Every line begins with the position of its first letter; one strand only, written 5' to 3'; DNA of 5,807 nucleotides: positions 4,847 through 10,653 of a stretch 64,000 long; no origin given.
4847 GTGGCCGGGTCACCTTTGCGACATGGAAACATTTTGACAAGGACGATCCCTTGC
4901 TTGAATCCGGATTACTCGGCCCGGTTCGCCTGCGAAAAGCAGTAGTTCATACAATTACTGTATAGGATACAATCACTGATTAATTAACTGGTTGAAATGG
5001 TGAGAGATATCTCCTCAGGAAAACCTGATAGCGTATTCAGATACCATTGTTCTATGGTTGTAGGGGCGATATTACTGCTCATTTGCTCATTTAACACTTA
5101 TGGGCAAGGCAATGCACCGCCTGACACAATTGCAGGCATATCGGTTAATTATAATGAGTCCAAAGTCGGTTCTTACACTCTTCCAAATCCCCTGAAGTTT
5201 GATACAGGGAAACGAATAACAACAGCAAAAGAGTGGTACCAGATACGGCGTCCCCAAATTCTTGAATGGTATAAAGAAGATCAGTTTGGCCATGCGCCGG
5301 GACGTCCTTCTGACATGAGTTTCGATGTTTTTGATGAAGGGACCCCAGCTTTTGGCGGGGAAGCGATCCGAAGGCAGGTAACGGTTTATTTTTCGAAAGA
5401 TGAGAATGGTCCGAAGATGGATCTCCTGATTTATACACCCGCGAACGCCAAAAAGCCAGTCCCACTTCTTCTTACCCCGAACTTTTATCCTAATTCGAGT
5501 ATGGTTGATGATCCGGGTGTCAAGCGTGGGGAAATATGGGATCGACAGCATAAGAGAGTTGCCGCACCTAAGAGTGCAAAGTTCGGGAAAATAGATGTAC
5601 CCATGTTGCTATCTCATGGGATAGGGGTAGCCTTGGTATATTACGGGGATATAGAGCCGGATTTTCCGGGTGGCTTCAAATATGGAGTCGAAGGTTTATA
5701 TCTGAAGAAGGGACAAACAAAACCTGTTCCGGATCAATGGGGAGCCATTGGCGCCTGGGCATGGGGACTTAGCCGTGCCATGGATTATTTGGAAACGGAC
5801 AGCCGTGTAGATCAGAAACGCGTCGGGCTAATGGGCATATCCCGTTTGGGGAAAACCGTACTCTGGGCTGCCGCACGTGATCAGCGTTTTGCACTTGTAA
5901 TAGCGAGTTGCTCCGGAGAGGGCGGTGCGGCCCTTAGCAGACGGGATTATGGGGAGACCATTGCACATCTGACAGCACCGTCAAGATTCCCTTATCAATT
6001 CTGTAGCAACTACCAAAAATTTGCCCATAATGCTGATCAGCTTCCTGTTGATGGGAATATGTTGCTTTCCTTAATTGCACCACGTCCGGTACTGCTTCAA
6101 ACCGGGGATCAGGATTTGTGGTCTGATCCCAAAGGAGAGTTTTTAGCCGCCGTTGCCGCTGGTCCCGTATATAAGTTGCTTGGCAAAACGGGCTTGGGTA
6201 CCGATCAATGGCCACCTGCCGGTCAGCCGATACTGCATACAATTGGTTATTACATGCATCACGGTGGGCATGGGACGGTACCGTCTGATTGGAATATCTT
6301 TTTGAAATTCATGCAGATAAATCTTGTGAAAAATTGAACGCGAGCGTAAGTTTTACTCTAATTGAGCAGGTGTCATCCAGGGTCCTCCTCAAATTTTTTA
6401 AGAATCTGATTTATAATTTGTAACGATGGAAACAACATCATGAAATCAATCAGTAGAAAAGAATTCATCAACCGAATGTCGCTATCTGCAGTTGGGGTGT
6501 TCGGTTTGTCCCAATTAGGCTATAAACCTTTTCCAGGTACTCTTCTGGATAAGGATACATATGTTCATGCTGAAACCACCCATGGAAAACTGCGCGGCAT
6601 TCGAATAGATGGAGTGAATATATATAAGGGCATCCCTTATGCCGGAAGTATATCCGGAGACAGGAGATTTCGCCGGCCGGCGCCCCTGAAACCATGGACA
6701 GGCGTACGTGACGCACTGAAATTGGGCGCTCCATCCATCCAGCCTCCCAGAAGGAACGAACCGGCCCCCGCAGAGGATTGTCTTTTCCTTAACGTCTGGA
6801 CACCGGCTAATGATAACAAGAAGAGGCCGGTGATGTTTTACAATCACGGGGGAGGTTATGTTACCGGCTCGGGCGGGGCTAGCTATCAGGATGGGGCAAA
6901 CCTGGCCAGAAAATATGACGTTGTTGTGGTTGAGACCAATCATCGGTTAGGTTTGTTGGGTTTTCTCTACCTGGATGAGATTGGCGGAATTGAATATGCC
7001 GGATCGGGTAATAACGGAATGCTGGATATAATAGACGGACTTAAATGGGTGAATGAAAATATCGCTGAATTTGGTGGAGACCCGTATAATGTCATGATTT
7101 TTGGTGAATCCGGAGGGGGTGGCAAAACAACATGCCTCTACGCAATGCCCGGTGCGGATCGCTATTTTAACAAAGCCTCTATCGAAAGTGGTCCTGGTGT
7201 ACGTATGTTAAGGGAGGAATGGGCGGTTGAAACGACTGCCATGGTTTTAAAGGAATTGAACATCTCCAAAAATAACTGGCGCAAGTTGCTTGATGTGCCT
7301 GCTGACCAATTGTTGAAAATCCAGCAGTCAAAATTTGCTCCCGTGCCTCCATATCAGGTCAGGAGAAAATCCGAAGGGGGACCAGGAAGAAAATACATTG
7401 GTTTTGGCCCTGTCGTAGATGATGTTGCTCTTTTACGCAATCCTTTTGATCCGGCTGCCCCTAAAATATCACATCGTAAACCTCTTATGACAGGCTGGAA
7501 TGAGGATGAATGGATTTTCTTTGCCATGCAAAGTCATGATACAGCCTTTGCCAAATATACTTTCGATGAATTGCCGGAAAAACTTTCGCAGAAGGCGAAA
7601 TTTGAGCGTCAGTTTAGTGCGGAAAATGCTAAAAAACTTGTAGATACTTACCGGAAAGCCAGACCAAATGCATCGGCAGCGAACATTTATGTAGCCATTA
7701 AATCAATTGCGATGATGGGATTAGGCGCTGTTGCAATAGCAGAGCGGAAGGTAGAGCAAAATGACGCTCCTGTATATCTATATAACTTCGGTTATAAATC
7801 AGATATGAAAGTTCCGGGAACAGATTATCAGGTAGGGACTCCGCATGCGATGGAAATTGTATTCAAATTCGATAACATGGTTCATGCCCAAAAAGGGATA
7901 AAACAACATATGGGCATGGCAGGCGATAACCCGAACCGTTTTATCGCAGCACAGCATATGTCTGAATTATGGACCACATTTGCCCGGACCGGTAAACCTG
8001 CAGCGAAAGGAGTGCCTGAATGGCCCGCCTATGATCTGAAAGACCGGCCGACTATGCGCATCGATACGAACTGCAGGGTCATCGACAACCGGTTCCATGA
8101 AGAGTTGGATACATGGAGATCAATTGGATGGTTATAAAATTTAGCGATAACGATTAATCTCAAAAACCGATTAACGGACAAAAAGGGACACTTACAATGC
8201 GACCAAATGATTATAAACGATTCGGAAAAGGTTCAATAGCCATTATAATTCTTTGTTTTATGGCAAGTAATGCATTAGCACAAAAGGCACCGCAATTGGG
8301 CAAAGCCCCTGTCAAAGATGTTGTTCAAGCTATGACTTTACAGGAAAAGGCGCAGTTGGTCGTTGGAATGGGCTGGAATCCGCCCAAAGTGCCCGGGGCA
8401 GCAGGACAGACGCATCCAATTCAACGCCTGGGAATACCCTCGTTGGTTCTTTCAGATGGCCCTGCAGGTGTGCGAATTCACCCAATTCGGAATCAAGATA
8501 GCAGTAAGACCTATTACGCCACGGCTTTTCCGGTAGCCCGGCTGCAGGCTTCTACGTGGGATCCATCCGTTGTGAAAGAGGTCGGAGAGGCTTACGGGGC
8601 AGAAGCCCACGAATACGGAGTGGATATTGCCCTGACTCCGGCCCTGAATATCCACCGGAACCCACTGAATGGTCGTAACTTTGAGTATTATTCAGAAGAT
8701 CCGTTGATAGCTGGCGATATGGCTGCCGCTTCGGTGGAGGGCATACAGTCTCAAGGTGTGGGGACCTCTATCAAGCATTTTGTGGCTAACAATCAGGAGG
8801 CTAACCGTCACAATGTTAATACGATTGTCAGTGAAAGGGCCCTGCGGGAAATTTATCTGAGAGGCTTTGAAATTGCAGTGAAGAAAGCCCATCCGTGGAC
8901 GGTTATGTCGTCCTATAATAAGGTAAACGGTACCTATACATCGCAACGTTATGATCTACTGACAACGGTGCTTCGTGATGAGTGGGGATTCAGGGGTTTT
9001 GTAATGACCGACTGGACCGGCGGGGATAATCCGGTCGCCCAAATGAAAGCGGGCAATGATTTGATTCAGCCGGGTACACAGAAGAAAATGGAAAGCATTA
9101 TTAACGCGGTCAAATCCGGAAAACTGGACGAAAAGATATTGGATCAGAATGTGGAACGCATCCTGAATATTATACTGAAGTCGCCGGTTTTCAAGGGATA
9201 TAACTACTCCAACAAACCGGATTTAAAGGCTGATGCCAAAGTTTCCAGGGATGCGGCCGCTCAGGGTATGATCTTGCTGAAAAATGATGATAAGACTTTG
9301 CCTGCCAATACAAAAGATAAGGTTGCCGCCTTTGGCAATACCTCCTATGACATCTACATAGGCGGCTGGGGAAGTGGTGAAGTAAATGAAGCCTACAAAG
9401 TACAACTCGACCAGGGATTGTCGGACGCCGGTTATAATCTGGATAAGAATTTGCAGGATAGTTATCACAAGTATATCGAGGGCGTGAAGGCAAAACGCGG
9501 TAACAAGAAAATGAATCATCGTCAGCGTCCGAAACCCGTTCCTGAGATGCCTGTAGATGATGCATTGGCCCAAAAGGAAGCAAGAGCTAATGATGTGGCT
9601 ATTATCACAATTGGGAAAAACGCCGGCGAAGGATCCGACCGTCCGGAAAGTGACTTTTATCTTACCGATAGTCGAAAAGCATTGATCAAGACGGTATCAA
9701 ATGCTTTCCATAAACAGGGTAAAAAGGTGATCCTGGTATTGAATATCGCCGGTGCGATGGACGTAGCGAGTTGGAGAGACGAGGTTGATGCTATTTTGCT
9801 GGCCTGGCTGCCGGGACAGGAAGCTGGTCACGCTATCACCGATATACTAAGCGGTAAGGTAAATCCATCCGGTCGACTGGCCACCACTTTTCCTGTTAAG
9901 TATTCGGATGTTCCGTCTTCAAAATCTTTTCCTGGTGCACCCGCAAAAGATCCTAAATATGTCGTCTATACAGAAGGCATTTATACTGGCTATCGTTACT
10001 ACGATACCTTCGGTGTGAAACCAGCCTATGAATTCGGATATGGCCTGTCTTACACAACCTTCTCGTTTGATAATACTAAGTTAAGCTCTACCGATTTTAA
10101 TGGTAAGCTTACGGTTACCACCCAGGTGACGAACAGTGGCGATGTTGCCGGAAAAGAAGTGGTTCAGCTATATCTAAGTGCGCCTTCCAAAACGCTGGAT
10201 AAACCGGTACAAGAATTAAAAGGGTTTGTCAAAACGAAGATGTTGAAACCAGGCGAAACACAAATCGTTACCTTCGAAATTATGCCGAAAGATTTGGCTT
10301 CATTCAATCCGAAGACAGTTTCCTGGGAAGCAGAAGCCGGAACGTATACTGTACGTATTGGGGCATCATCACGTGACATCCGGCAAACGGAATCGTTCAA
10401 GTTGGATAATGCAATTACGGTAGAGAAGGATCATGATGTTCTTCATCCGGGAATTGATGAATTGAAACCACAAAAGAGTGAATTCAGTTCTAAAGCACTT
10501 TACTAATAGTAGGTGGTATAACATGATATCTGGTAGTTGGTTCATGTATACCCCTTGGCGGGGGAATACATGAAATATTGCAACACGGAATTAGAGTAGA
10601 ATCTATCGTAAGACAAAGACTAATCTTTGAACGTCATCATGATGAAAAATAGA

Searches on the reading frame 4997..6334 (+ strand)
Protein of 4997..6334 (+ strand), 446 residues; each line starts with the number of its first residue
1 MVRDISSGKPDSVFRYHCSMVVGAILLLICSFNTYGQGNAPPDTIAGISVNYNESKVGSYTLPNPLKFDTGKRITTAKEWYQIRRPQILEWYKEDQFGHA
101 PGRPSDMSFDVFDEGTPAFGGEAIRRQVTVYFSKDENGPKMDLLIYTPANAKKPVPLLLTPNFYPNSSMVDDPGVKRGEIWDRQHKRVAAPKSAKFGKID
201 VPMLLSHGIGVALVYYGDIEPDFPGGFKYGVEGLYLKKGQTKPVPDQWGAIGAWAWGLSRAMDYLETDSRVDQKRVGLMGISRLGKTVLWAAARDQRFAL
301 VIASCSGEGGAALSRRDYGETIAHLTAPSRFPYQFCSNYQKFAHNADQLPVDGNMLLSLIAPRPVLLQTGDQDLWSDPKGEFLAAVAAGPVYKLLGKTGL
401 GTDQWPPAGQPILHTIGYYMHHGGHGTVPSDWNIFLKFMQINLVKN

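Call 36: search_protein_families(library=pfam, proteins=[window:4997-6334:+], max_evalue=0.00001)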
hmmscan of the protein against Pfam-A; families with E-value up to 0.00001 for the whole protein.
window:4997-6334:+ (446 aa): 1 family
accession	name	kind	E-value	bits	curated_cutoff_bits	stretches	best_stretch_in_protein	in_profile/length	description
PF22244.2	GCE_fung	-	2.5e-29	103.2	27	1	247-396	76-231/231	Glucuronyl esterase, fungi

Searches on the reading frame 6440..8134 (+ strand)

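Call 36: search_protein_families(library=pfam, proteins=[window:6440-8134:+], max_evalue=0.00001)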
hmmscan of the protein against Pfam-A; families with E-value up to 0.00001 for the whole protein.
window:6440-8134:+ (565 aa): 3 families
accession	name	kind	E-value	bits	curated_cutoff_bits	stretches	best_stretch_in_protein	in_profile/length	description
PF00135.34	COesterase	-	8e-92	309.3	27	1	44-559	5-515/515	Carboxylesterase family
PF07859.19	Abhydrolase_3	-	5e-07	30.1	25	0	195-228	50-83/210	alpha/beta hydrolase fold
PF20434.5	BD-FAE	-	4.5e-06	26.8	26.8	0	195-244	68-116/215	BD-FAE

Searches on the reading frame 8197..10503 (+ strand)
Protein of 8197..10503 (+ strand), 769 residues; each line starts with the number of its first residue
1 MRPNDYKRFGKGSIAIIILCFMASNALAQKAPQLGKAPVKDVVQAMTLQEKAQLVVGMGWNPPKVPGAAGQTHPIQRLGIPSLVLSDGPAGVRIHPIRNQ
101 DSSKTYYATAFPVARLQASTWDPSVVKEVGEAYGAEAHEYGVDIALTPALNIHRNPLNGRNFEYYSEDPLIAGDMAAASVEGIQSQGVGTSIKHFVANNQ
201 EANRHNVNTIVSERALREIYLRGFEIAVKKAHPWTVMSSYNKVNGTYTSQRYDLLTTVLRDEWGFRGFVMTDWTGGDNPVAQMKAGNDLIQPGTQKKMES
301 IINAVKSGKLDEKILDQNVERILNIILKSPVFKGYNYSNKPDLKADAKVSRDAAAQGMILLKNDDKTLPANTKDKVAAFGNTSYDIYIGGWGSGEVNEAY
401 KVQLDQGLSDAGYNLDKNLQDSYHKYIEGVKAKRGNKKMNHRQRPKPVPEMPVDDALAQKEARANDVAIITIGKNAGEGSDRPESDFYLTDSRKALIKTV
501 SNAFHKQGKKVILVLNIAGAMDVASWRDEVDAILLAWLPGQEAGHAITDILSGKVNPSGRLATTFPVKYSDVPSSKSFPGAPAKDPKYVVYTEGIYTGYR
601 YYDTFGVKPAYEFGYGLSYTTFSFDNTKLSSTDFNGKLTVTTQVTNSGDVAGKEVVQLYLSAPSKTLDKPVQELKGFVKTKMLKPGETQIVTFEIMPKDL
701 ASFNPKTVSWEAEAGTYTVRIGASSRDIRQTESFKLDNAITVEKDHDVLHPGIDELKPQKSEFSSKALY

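Call 36: search_protein_families(library=pfam, proteins=[window:8197-10503:+], max_evalue=0.00001)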
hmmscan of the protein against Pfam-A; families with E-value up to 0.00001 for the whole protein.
window:8197-10503:+ (769 aa): 3 families
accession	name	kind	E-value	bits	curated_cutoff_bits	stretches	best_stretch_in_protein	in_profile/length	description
PF01915.27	Glyco_hydro_3_C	-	1.7e-45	155.9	31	1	358-599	1-200/200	Glycosyl hydrolase family 3 C-terminal domain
PF00933.27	Glyco_hydro_3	-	1.3e-40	140.2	27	1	108-324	82-315/316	Glycosyl hydrolase family 3 N terminal domain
PF14310.12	Fn3-like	-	1e-23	83.7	25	1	654-725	1-71/71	Fibronectin type III-like domain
